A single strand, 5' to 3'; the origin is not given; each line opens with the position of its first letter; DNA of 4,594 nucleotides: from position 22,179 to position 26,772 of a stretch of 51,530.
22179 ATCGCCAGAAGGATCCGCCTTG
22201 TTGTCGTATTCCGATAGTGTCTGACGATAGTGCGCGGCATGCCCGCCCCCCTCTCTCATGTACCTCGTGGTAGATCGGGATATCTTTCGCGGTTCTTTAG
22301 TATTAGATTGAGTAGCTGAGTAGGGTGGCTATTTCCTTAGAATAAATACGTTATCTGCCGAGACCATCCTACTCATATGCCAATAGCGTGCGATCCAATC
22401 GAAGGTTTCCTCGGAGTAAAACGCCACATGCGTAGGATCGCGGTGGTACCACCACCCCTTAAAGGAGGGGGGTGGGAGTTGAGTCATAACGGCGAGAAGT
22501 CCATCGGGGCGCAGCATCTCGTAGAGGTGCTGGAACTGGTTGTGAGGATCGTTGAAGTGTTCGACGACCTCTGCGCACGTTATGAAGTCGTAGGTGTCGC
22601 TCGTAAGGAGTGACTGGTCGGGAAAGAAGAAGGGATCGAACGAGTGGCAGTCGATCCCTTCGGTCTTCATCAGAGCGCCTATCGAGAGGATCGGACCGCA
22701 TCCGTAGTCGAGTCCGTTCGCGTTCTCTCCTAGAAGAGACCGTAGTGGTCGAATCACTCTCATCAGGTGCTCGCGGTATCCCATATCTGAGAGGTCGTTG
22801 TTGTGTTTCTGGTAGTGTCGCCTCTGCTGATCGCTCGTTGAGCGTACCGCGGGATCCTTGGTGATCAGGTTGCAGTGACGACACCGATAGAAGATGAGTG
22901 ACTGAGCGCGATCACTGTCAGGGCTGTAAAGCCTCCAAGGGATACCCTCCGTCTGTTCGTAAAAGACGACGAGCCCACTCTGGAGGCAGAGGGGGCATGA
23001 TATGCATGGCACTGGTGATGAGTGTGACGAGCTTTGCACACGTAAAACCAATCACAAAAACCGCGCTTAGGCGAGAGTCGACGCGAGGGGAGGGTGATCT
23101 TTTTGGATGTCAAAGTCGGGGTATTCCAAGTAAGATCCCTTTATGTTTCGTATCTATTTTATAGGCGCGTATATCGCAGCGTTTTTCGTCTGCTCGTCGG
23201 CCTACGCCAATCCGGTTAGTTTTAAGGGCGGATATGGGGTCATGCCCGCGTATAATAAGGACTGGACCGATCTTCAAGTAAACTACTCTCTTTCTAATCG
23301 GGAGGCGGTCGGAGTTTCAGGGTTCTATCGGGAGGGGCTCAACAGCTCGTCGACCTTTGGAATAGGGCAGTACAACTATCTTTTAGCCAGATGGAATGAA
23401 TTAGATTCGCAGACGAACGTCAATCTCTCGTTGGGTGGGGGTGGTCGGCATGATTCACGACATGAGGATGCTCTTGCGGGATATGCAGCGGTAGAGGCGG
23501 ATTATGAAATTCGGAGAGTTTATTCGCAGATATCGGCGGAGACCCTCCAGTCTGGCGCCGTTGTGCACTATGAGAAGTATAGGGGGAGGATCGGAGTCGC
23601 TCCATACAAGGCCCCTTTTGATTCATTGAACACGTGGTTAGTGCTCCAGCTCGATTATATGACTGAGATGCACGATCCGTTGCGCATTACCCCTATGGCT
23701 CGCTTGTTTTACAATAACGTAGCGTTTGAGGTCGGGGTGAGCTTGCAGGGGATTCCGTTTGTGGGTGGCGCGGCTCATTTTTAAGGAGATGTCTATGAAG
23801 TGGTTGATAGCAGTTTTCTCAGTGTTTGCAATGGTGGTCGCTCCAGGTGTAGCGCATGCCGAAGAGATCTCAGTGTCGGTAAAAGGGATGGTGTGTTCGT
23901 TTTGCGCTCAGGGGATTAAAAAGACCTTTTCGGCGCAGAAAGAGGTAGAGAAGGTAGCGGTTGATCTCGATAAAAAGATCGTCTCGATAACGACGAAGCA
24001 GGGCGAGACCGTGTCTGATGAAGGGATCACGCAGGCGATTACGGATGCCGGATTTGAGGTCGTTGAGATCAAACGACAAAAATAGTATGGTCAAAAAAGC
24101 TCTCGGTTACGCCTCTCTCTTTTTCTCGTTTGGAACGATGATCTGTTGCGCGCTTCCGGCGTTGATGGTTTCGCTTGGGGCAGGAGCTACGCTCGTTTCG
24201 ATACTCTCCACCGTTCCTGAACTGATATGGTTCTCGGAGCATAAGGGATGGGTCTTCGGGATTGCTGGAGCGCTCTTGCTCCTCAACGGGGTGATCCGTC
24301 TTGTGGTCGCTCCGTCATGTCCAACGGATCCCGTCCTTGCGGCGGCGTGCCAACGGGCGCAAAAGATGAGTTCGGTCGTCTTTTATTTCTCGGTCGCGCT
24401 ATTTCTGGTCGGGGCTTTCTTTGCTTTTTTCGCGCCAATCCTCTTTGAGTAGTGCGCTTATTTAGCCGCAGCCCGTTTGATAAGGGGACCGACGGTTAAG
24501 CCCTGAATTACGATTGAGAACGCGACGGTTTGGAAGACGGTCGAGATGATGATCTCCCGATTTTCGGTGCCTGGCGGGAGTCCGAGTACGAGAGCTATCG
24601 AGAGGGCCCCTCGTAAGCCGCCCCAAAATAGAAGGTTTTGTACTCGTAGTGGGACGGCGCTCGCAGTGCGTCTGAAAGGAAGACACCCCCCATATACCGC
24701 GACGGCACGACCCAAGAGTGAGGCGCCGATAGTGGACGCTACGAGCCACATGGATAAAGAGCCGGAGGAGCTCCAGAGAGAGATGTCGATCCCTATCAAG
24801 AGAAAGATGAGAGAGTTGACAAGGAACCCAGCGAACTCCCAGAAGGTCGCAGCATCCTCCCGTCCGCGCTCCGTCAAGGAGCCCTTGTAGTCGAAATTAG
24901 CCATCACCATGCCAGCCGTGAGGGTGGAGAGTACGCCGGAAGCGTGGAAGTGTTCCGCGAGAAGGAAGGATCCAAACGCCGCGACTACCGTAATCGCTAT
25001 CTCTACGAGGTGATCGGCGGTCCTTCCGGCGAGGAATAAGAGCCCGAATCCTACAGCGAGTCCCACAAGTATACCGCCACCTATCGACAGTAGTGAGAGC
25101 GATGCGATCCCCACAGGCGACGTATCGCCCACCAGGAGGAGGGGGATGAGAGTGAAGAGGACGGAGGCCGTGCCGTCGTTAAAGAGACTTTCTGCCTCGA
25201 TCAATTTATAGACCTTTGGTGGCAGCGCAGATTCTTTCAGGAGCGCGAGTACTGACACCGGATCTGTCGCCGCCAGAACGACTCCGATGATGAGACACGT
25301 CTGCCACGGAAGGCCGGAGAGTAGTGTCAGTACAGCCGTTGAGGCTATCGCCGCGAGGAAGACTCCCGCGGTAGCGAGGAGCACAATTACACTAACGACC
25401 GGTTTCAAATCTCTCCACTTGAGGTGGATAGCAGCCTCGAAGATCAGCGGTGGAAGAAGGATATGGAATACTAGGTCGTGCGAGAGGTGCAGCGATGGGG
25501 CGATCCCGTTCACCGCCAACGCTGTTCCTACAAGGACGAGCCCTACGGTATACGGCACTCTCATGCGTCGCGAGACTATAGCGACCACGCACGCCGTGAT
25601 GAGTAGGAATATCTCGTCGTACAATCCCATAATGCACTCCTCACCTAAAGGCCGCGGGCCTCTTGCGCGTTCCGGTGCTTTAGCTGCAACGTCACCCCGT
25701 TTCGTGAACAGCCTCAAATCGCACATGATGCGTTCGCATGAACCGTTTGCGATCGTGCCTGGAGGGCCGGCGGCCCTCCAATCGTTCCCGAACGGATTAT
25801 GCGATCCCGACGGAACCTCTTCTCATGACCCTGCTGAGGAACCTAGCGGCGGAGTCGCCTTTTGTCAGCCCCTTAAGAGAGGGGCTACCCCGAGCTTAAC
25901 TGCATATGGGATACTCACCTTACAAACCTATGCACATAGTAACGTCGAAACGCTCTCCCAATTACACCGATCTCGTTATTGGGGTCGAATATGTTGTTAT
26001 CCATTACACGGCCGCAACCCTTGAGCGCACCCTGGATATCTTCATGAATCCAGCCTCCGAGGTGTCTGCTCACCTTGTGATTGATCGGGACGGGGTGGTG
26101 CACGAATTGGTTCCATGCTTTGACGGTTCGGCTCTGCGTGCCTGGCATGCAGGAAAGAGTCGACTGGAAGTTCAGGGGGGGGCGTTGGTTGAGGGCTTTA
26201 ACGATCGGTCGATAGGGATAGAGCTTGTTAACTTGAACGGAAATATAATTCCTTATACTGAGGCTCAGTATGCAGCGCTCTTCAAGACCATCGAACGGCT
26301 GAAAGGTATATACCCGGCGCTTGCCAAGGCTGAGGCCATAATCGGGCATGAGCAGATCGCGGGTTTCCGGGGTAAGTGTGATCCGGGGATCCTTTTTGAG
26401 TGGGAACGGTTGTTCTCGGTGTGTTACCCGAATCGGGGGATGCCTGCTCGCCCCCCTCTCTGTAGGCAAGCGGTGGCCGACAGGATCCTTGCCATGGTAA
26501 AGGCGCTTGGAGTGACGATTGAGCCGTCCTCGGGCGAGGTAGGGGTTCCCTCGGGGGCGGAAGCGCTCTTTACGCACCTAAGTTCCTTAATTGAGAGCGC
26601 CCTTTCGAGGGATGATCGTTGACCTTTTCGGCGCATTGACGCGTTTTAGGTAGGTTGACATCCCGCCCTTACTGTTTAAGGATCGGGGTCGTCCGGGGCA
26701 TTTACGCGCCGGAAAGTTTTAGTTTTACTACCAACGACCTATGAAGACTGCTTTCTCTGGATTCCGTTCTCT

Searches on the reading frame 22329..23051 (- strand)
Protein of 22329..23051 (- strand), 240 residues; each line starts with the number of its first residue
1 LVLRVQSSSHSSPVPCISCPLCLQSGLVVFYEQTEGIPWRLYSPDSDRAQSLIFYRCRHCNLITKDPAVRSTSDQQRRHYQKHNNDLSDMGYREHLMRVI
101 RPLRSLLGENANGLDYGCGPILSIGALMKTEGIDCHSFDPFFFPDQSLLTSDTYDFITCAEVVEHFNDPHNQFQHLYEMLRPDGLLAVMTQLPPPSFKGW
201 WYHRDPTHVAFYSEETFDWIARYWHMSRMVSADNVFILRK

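Call 25: search_protein_families(library=pfam, proteins=[window:22329-23051:-], max_evalue=0.001)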
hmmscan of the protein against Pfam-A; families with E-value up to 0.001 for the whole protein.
window:22329-23051:- (240 aa): 3 families
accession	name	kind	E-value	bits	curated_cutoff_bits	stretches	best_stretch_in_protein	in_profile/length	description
PF13489.12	Methyltransf_23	-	1.4e-20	74.2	27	1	93-221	2-154/164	Methyltransferase domain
PF08242.18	Methyltransf_12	-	3.3e-06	28.2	30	1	149-186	64-98/98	Methyltransferase domain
PF08241.18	Methyltransf_11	-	3.6e-06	28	21.2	1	150-187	57-94/95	Methyltransferase domain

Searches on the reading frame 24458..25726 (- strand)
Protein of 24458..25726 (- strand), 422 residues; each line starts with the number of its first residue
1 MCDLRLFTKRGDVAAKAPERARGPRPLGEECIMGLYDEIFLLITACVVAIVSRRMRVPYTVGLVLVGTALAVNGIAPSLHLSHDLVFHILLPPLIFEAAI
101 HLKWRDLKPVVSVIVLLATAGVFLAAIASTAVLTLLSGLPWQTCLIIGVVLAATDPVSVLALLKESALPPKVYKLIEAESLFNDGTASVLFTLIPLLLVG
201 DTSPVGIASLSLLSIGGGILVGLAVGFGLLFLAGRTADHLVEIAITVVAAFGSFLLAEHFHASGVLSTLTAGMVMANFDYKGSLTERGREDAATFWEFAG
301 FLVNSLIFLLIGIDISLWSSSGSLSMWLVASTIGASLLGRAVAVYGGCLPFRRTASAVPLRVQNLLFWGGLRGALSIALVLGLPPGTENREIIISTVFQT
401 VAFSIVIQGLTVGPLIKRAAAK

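Call 58: search_protein_families(library=ncbifam, proteins=[window:24458-25726:-], max_evalue=0.00001)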
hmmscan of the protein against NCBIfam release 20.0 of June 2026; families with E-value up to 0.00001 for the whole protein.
window:24458-25726:- (422 aa): 6 families
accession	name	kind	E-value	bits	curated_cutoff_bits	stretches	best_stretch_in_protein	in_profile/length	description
TIGR00831.1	a_cpa1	equivalog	3e-61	207.5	279.6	1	40-419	5-407/525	Na+/H+ antiporter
TIGR00840.1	b_cpa1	equivalog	6.9e-42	143.5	251.25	1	61-417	44-413/559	sodium/hydrogen exchanger 3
NF003716.0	PRK05326.1-3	equivalog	1.2e-35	122.9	355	1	41-416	14-386/499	potassium/proton antiporter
NF003715.0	PRK05326.1-2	equivalog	2.2e-25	89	309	1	40-417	13-387/595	potassium/proton antiporter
NF003714.0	PRK05326.1-1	equivalog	5.4e-15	54.8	471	1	41-419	15-390/577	potassium/proton antiporter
TIGR00932.1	2a37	subfamily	2.8e-07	30.3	238.3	1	42-287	1-253/275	monovalent cation:proton antiporter-2 (CPA2) family protein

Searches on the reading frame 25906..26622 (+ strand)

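Call 74: search_protein_families(library=pfam, proteins=[window:25906-26622:+], max_evalue=0.1)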
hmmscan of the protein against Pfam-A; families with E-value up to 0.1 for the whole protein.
window:25906-26622:+ (238 aa): 1 family
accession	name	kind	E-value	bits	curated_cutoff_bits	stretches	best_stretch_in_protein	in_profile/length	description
PF01510.30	Amidase_2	-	4.5e-28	98.6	26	1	27-161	5-130/131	N-acetylmuramoyl-L-alanine amidase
